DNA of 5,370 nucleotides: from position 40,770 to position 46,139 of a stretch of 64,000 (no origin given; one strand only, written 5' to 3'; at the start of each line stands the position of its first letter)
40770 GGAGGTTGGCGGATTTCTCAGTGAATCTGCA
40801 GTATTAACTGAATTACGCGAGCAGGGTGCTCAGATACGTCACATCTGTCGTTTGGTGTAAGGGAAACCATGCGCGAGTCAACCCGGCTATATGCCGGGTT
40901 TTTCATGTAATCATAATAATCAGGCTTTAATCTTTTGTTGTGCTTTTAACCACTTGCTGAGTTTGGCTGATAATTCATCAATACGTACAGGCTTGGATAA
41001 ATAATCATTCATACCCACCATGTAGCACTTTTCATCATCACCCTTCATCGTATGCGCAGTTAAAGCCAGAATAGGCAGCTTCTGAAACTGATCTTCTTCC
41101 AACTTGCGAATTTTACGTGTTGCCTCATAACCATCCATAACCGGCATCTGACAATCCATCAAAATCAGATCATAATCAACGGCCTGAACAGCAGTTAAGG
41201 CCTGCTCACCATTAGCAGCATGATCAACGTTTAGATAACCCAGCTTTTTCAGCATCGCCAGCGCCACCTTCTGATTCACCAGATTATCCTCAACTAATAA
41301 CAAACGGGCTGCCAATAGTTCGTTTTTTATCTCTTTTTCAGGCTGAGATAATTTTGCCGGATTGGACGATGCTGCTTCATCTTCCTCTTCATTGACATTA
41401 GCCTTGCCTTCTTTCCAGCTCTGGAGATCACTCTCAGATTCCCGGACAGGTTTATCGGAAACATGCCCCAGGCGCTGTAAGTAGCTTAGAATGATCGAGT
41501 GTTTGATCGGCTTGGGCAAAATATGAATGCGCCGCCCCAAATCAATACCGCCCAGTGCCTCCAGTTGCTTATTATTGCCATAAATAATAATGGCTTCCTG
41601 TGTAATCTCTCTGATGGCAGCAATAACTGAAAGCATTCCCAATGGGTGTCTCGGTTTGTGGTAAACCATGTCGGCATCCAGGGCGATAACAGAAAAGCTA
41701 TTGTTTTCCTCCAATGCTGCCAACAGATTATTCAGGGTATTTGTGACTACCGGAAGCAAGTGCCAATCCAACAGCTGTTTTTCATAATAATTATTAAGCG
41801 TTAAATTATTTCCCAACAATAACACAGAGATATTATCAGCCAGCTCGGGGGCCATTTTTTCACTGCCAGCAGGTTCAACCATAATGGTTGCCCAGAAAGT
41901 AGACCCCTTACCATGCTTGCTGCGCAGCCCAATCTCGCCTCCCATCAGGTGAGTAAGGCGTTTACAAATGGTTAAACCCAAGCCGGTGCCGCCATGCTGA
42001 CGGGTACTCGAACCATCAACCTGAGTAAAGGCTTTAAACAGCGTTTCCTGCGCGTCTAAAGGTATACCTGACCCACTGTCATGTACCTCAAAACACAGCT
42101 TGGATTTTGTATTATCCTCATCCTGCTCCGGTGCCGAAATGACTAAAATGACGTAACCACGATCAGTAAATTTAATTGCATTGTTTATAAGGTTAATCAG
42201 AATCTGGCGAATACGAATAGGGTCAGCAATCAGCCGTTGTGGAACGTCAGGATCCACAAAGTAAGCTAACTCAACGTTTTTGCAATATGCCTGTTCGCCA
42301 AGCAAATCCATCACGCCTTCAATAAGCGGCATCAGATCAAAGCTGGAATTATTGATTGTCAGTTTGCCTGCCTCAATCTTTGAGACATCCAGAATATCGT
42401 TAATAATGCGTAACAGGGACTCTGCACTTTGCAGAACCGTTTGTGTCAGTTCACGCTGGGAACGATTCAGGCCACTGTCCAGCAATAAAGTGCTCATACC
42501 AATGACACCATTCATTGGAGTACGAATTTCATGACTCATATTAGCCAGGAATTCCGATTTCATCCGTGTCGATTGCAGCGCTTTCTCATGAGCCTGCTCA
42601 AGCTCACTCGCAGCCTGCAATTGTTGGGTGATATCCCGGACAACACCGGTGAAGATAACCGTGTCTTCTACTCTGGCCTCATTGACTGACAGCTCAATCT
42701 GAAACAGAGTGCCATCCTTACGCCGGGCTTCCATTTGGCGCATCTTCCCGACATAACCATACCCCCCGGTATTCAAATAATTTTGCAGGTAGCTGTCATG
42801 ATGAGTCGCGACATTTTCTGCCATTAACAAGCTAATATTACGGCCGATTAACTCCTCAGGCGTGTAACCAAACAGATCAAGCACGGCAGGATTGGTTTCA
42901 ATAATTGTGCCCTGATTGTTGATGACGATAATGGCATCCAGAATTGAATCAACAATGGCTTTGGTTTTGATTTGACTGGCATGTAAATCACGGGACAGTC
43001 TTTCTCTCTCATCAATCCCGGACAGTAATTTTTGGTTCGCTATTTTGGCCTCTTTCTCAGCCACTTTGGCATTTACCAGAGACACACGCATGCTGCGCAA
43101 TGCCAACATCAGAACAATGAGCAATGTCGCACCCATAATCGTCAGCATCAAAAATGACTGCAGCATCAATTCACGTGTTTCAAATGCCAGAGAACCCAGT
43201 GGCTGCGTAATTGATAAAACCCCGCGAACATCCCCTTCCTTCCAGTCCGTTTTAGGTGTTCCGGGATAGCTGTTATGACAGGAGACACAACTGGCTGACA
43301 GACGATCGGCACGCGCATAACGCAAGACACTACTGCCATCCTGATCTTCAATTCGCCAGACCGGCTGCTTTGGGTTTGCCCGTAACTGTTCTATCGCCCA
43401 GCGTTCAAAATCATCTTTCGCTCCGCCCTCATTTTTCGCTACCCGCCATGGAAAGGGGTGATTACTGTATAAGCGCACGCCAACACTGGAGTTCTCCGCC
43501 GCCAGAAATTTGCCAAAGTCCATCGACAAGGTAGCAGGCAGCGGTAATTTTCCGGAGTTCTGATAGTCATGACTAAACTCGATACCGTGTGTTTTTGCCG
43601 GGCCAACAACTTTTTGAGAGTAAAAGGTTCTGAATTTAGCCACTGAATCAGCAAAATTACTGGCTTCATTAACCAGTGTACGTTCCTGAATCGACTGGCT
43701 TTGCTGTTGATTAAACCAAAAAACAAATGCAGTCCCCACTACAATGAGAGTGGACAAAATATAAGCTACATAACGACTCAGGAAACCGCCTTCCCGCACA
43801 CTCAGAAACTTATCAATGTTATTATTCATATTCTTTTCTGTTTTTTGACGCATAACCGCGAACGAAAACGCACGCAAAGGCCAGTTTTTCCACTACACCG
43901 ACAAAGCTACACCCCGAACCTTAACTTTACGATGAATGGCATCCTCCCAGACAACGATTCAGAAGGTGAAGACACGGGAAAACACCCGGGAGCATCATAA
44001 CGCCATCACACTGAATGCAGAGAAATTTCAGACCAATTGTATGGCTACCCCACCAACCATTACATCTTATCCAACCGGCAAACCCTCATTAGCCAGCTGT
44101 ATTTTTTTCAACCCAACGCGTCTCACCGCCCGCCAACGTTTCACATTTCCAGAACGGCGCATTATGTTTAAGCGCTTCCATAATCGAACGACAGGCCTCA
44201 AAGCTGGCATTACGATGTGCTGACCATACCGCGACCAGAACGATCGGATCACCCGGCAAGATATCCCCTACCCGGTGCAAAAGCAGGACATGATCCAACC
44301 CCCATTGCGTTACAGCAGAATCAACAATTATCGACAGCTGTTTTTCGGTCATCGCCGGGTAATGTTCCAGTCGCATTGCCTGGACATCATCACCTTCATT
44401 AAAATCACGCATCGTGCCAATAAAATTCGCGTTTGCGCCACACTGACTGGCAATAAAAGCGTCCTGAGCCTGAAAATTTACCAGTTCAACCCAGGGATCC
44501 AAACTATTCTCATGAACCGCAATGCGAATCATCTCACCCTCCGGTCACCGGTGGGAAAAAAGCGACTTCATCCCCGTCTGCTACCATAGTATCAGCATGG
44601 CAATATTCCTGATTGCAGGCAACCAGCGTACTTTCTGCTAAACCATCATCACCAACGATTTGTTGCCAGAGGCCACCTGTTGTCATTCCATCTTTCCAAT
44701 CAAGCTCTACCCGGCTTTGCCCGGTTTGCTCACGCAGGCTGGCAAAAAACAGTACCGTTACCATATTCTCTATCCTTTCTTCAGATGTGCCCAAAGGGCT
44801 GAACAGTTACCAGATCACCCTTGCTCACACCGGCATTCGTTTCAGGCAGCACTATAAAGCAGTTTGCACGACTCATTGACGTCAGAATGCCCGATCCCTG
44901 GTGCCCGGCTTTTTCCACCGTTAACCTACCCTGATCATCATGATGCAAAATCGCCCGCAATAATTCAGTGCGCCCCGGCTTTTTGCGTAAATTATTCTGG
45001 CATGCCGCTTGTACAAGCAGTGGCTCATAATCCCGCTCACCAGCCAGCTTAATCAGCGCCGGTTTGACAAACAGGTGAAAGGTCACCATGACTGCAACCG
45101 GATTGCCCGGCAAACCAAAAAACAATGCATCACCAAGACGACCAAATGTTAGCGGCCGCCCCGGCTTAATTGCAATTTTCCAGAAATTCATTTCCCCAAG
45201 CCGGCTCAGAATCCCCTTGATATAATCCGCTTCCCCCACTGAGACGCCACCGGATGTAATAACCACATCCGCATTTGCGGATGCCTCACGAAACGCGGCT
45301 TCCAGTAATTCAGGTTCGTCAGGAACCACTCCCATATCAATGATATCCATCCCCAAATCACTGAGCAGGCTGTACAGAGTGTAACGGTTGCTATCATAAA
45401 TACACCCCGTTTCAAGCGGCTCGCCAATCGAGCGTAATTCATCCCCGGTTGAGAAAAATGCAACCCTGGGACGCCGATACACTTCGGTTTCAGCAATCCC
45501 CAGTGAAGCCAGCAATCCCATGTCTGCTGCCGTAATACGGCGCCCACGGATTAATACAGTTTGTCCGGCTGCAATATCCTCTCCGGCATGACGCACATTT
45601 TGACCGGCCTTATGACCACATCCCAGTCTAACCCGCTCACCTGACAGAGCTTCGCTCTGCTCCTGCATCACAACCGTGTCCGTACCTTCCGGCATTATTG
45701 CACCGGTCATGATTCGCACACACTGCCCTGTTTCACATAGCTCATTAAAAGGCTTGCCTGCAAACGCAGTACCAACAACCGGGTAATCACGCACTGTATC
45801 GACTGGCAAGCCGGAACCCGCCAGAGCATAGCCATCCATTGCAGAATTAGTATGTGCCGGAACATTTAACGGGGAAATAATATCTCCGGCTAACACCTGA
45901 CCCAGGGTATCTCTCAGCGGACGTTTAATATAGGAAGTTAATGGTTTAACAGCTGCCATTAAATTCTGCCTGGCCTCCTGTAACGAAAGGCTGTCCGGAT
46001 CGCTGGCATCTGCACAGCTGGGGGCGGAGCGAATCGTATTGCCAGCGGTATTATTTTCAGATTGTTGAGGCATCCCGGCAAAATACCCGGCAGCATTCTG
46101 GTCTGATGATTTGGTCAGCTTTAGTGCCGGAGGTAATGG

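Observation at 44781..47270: Single-polypeptide MobA-MobB-MoeA cofactor assembly line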

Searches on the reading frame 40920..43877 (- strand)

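Call 3: search_protein_families(library=pfam, proteins=[window:40920-43877:-])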
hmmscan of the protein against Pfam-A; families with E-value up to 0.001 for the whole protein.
window:40920-43877:- (985 aa): 9 families
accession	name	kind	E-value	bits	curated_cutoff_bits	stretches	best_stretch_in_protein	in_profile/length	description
PF00072.30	Response_reg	-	3e-27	95.4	30.2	1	860-973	2-110/111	Response regulator receiver domain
PF02518.31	HATPase_c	-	7.2e-27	94.5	26.4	1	552-666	2-108/111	Histidine kinase-, DNA gyrase B-, and HSP90-like ATPase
PF00512.31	HisKA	-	6.8e-22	77.7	26.9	1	439-504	1-66/66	His Kinase A (phospho-acceptor) domain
PF11845.13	Tll0287-like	-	2.3e-16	60.9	24.1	1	65-226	5-144/144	Tll0287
PF13426.13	PAS_9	-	5.6e-15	55.9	27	1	314-418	2-103/103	PAS domain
PF00989.32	PAS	-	7.8e-13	48.9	22.6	1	306-416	4-113/113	PAS fold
PF13188.13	PAS_8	-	3e-07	30.5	21.8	1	306-350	4-49/65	PAS domain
PF24820.1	Diguanyl_cycl_sensor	-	1.4e-06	28.6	28.1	1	309-414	2-108/109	Diguanylate cyclase-like sensor domain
PF08448.16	PAS_4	-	1.7e-06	28.6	23.1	1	309-365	1-57/110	PAS fold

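Call 4: search_protein_families(library=ncbifam, proteins=[window:40920-43877:-])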
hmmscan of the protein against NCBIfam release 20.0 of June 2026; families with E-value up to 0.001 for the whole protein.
window:40920-43877:- (985 aa): 149 families (the best 25 are shown)
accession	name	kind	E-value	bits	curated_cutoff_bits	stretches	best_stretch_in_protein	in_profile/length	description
NF008318.0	PRK11107.1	equivalog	6.8e-123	411.6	890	1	424-982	277-790/920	two-component sensor histidine kinase BarA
TIGR02956.1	TMAO_torS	equivalog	5.4e-111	372.3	676.5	2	424-691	448-710/967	TMAO reductase system sensor histidine kinase/response regulator TorS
NF011874.0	PRK15347.1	equivalog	3.9e-102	342.9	852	2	424-665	382-612/921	two component system sensor kinase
NF045901.1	HisKinLetSLeg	equivalog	3.8e-93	313.1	1650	2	425-732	278-586/906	two-component system sensor histidine kinase LetS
NF008302.0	PRK11091.1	equivalog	8.6e-93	311.9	838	2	265-704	117-546/779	aerobic respiration two-component sensor histidine kinase ArcB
NF041947.1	LuxQ_Vibrio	equivalog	6e-91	305.6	1200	2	390-676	423-705/843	quorum-sensing autoinducer 2 sensor kinase/phosphatase LuxQ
NF038297.2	hybrid_HK_HrmK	equivalog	3e-83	280.5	725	2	412-676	207-466/607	hybrid histidine kinase/response regulator HrmK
NF008099.0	PRK10841.1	equivalog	1e-82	278.3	920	2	401-704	433-728/949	two-component system sensor histidine kinase RcsC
NF008543.0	PRK11466.1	equivalog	4.2e-68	230.1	982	2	413-737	416-736/914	TMAO reductase system sensor histidine kinase/response regulator TorS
NF047874.1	MASE3_PAS_HK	subfamily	1.4e-65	222.4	560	1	271-670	238-628/655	MASE3 domain-containing sensor histidine kinase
NF007420.1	PRK09959.1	equivalog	1.8e-65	221.2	1995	2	284-669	557-938/1197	acid-sensing system histidine kinase EvgS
NF046044.1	PnpS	equivalog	9.5e-56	189.5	400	1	277-664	29-388/390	two-component system histidine kinase PnpS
NF047465.1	hybrid_HK_LvrA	exception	9.6e-51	172.7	1200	2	421-667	183-422/819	hybrid histidine kinase/response regulator LvrA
NF041832.1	near_NosP_CTERM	subfamily_domain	4.7e-46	157.5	400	2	438-793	5-359/370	NahK/ErcS family hybrid sensor histidine kinase/response regulator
NF041777.1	sens_FixL_Rhizob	equivalog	1.1e-45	156.3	850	1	281-667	97-481/485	sensor protein FixL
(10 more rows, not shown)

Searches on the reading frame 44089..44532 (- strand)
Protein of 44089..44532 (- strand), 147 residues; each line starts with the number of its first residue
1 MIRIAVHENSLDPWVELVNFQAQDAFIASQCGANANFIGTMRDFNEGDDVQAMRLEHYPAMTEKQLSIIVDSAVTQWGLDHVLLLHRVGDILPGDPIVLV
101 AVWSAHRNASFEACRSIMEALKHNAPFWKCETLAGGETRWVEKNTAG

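Call 3: search_protein_families(library=pfam, proteins=[window:44089-44532:-])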
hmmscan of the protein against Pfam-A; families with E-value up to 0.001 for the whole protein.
window:44089-44532:- (147 aa): 1 family
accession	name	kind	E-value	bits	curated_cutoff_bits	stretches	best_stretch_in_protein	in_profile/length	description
PF02391.22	MoaE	-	4.7e-33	114.2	23.4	1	23-124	12-114/114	MoaE protein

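Call 4: search_protein_families(library=ncbifam, proteins=[window:44089-44532:-])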
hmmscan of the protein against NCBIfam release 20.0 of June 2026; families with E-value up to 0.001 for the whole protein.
window:44089-44532:- (147 aa): 2 families
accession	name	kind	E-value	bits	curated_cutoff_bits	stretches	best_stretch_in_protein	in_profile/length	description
NF007959.0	PRK10678.1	equivalog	4.2e-38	130.3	175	1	30-143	27-139/150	molybdopterin synthase catalytic subunit MoaE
NF011061.0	PRK14493.1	equivalog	3.7e-18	66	215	1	28-141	156-270/274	molybdopterin synthase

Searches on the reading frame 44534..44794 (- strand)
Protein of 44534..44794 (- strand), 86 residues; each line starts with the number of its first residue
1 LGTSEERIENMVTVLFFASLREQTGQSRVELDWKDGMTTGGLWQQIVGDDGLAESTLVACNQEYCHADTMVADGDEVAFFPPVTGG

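Call 3: search_protein_families(library=pfam, proteins=[window:44534-44794:-])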
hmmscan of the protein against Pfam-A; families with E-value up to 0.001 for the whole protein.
window:44534-44794:- (86 aa): 1 family
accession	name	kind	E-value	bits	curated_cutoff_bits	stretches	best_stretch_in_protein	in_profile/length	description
PF02597.26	ThiS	-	4.8e-17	62.7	22.5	1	14-86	1-76/76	ThiS family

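Call 4: search_protein_families(library=ncbifam, proteins=[window:44534-44794:-])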
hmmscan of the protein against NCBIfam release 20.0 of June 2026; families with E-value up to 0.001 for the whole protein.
window:44534-44794:- (86 aa): 4 families
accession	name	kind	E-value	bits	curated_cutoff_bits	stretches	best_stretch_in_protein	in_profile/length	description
TIGR01682.1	moaD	equivalog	8.4e-21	74.6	66.15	1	12-86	1-80/80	molybdopterin converting factor subunit 1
NF008347.0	PRK11130.1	equivalog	5.9e-15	55.6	94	1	11-86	1-81/81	molybdopterin synthase sulfur carrier subunit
TIGR01687.1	moaD_arch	subfamily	1.5e-10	41.4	49.5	1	12-86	1-88/88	MoaD family protein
NF041918.1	SAMP1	equivalog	9.3e-10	38.9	60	1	13-86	2-91/91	ubiquitin-like small modifier protein 1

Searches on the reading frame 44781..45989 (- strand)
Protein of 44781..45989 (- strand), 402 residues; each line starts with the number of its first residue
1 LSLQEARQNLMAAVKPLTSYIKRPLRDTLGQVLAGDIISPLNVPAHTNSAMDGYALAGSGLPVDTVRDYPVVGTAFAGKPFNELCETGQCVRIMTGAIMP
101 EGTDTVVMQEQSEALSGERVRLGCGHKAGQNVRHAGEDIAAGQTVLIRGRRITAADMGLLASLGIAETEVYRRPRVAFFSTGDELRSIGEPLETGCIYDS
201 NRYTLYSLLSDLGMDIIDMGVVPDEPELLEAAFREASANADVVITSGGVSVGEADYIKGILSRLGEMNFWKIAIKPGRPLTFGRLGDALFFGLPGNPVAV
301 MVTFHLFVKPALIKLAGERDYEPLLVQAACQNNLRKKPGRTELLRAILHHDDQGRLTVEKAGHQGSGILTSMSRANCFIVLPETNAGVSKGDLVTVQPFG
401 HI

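Call 23: search_solved_structures(query=window:44781-45989:-, show_alignments=2, max_evalue=1e-30)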
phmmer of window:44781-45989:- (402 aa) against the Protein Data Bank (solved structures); distinct sequences matched with E-value up to 1e-30: 28.
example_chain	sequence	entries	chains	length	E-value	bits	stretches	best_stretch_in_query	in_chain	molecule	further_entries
1fc5_A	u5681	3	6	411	4.7e-115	387.9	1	2-400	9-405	MOLYBDOPTERIN BIOSYNTHESIS MOEA PROTEIN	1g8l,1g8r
2nqu_A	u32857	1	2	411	1.2e-114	386.5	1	2-400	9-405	Molybdopterin biosynthesis protein moeA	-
2nqq_A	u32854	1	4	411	1.7e-114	386.1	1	2-400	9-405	Molybdopterin biosynthesis protein moeA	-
2nro_A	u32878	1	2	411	1.7e-114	386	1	2-400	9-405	Molybdopterin biosynthesis protein moeA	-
2nqk_A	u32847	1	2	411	2.3e-114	385.6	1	2-400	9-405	Molybdopterin biosynthesis protein moeA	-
2nqr_A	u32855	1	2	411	2.3e-114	385.6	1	2-400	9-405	Molybdopterin biosynthesis protein moeA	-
2nqm_A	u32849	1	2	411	2.4e-114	385.6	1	2-400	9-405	Molybdopterin biosynthesis protein moeA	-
2nrp_A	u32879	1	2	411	3.3e-114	385.1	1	2-400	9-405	Molybdopterin biosynthesis protein moeA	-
2nqs_A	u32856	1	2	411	3.3e-114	385.1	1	2-400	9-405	Molybdopterin biosynthesis protein moeA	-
2nqn_A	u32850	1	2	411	4e-114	384.8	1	2-400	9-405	Molybdopterin biosynthesis protein moeA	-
2nrs_A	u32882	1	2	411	4e-114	384.8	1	2-400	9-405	Molybdopterin biosynthesis protein moeA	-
2nqv_A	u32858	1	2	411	6.2e-114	384.2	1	2-400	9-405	Molybdopterin biosynthesis protein moeA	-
2fts_A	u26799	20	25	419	1e-63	218.9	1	25-401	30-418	gephyrin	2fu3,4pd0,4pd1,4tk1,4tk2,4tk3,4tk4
1t3e_A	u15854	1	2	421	1e-63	218.8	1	25-401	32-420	Gephyrin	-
21zx_A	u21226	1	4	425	1.1e-63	218.8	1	25-401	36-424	Isoform 5 of Gephyrin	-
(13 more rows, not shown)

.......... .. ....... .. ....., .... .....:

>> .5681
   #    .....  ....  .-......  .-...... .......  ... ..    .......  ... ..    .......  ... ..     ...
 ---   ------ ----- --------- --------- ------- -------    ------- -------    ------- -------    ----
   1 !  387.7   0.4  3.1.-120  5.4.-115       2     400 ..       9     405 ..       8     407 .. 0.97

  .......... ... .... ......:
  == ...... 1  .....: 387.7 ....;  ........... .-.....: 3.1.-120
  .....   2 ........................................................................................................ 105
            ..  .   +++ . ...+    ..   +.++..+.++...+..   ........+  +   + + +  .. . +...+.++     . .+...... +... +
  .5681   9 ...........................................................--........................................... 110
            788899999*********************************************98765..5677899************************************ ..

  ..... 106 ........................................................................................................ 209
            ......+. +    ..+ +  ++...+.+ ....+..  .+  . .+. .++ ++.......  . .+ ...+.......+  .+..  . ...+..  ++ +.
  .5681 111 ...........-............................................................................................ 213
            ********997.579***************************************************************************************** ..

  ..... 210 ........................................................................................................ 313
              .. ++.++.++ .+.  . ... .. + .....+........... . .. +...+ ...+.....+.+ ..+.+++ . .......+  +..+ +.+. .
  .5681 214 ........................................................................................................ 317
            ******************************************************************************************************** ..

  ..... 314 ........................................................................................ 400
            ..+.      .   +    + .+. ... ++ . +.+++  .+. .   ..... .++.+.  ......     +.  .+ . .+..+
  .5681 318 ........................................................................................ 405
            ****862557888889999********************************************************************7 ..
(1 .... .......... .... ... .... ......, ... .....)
